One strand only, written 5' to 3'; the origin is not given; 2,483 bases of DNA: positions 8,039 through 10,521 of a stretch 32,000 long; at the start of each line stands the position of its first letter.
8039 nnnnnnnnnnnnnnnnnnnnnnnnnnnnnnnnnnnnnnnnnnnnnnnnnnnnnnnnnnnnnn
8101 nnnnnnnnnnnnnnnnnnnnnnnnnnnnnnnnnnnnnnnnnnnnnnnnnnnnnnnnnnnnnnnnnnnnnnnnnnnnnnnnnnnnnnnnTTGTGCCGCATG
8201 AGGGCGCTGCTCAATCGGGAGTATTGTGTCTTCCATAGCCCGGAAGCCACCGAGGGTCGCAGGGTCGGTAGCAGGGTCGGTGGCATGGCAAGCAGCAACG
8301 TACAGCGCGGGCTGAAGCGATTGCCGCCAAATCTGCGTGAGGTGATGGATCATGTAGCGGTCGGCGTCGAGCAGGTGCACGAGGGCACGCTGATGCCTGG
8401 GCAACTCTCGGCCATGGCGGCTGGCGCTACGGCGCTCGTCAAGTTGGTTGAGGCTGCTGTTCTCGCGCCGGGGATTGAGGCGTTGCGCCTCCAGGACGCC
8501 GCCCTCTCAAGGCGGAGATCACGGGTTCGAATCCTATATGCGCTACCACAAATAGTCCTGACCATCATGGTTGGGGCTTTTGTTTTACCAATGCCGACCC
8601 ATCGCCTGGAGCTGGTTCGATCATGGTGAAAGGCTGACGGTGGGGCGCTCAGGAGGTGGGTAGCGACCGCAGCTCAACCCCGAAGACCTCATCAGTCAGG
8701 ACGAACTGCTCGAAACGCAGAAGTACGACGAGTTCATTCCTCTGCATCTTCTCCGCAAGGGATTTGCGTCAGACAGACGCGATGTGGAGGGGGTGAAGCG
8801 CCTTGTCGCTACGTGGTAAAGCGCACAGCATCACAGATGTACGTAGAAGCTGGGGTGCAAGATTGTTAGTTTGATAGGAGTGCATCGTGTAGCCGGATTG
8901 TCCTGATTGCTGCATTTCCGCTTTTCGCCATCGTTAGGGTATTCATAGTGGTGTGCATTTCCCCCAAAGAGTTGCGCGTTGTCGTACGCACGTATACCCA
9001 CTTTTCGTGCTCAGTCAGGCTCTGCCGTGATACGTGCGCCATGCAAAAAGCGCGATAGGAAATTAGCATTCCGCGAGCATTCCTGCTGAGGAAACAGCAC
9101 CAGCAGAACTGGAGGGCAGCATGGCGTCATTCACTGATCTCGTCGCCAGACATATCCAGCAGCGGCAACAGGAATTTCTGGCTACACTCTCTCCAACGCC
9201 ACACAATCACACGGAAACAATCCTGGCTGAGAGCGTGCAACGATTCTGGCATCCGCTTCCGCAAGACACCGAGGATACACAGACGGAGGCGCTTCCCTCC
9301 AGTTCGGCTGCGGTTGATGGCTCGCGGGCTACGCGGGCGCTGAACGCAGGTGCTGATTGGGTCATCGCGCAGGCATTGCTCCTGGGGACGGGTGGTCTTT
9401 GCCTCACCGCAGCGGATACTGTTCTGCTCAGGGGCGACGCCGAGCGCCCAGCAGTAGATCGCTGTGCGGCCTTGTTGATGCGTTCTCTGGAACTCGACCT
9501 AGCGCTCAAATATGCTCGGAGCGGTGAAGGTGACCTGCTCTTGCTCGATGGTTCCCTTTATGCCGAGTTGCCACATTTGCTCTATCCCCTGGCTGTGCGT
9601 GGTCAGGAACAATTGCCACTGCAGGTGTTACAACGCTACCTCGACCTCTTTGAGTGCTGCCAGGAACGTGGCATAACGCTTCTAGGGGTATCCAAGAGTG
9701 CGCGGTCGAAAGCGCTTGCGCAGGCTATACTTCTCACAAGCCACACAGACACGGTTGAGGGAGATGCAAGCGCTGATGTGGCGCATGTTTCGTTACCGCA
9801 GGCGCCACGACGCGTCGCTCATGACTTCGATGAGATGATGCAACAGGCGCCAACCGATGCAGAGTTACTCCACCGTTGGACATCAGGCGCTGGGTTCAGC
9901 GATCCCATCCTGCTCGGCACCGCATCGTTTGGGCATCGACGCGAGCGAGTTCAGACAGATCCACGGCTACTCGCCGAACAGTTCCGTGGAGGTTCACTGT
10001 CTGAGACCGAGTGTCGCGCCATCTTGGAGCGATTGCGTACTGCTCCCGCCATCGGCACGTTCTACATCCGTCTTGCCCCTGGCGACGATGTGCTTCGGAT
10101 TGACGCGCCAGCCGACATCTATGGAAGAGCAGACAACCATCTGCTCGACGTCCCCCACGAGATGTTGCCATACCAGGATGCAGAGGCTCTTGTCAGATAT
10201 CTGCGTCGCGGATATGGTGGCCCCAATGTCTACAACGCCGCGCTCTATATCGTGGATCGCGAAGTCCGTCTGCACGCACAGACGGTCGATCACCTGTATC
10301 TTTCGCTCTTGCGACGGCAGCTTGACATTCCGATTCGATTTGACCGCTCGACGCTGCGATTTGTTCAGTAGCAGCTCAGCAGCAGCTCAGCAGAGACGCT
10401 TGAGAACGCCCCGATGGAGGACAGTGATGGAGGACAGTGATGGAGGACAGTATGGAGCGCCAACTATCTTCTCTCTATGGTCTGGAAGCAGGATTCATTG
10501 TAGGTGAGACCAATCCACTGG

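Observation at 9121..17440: Colinear nurA-herA-mre11-rad50-like cassette (archaeal-type DNA-end processing set) in a bacterial genome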

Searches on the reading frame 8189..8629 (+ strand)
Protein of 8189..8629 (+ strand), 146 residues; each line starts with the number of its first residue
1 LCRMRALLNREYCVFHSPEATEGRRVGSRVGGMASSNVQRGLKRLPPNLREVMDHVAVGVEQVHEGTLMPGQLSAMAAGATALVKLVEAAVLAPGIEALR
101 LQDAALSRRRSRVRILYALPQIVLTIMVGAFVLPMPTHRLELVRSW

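Call 8: search_protein_families(library=pfam, proteins=[window:8189-8629:+], max_evalue=0.001)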
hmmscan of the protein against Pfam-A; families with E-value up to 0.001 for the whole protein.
window:8189-8629:+ (146 aa): 0 families

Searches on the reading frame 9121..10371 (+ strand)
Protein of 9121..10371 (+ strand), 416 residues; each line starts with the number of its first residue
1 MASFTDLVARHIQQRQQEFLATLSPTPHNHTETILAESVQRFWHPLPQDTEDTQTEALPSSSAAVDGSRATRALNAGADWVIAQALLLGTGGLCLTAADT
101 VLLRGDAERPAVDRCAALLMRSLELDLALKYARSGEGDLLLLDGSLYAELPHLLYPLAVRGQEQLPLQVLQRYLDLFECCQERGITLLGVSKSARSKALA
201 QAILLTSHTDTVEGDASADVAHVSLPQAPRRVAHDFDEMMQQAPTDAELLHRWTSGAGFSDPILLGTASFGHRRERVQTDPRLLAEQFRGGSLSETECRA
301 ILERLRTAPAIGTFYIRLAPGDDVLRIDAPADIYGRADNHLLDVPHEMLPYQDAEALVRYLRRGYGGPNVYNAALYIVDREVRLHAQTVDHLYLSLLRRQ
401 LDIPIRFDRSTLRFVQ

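Call 4: search_protein_families(library=pfam, proteins=[window:9121-10371:+], max_evalue=0.01)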
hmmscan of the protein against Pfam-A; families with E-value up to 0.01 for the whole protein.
window:9121-10371:+ (416 aa): 1 family
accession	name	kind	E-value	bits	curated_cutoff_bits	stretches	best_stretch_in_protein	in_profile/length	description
PF09376.16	NurA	-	9.1e-18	65.1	21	1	63-349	4-232/254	NurA domain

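Call 5: search_protein_families(library=padloc, proteins=[window:9121-10371:+], max_evalue=0.01)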
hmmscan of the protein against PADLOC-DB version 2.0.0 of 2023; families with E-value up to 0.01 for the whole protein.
window:9121-10371:+ (416 aa): 0 families

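Call 6: search_protein_families(library=ncbifam, proteins=[window:9121-10371:+], max_evalue=0.01)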
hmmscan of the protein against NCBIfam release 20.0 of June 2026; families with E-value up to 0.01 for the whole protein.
window:9121-10371:+ (416 aa): 1 family
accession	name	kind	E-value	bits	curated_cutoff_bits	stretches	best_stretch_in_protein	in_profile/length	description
NF041033.1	NurA_Sulf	equivalog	6.3e-08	32.2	400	1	14-149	11-137/331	DNA double-strand break repair nuclease NurA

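Call 15: find_encoding_contigs(protein=window:9121-10371:+, flank=10000, max_places=6)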
Protein window:9121-10371:+ (416 aa): no gene with exactly this product is on record in the collection.

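Call 59: search_solved_structures(query=window:9121-10371:+, max_evalue=0.01)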
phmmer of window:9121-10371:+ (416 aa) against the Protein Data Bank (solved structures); distinct sequences matched with E-value up to 0.01: 1.
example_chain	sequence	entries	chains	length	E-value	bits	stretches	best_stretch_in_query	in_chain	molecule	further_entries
2ygk_A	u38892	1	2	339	0.0013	21.3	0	32-150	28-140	NURA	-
